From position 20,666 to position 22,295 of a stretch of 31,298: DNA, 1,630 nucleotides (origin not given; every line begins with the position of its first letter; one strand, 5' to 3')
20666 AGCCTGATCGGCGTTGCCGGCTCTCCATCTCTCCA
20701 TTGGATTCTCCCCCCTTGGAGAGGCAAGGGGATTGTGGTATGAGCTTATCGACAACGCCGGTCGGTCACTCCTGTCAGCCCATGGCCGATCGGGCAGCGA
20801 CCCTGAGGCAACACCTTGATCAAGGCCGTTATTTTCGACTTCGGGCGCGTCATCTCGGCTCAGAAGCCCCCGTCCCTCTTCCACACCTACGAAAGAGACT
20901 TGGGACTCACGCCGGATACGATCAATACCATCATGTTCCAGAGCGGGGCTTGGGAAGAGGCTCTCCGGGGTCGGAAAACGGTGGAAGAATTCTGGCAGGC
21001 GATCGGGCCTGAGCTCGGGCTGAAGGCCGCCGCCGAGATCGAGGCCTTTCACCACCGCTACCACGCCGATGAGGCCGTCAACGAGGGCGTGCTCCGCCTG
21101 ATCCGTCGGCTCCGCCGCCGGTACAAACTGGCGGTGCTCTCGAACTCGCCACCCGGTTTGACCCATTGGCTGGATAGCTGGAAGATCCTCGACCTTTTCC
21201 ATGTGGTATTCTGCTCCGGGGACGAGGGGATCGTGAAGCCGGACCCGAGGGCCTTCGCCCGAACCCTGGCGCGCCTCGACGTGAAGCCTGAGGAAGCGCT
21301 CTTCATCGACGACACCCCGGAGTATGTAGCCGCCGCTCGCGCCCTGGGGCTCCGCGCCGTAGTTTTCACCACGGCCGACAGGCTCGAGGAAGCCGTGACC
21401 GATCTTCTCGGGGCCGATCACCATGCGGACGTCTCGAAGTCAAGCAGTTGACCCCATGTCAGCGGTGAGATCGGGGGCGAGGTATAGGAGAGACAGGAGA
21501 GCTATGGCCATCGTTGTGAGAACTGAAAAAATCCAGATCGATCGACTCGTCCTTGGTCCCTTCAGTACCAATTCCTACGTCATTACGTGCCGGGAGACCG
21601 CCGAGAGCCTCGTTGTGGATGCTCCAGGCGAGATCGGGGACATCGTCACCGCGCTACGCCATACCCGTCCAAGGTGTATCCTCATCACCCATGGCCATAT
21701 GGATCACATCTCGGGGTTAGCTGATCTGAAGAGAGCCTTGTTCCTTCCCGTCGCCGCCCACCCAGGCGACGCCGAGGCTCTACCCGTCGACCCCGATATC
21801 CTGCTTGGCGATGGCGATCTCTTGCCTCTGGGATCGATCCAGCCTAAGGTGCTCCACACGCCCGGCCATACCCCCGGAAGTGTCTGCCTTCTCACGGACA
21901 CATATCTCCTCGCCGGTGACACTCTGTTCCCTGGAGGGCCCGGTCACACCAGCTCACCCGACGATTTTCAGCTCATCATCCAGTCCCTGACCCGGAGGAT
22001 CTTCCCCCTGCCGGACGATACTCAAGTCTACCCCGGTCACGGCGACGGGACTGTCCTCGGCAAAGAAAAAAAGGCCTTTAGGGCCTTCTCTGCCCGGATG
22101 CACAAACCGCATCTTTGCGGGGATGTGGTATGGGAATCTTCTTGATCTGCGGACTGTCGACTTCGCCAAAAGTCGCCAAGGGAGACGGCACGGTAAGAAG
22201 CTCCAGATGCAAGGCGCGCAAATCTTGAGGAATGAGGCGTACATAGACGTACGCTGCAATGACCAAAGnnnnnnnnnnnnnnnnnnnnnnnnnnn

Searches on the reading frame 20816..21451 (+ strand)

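Call 68: search_protein_families(library=pfam, proteins=[window:20816-21451:+], max_evalue=0.001)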
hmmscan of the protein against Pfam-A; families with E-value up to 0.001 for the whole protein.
window:20816-21451:+ (211 aa): 3 families
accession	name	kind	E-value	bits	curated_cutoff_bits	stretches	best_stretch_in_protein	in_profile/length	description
PF00702.32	Hydrolase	-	1.2e-16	62.1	26.4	1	46-178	61-191/191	haloacid dehalogenase-like hydrolase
PF13419.12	HAD_2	-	2e-13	51.3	23.8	1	74-183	65-177/178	Haloacid dehalogenase-like hydrolase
PF13242.12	Hydrolase_like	-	6.5e-05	23.2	22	1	141-188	4-52/75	HAD-hyrolase-like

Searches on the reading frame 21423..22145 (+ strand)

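Call 68: search_protein_families(library=pfam, proteins=[window:21423-22145:+], max_evalue=0.001)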
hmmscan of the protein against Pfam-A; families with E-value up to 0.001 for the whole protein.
window:21423-22145:+ (240 aa): 2 families
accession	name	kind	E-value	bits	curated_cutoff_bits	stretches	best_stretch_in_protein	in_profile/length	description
PF00753.33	Lactamase_B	-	1.5e-20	74.4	22.7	1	45-206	2-196/196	Metallo-beta-lactamase superfamily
PF12706.13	Lactamase_B_2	-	4.6e-05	23.6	27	1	79-120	25-70/200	Beta-lactamase superfamily domain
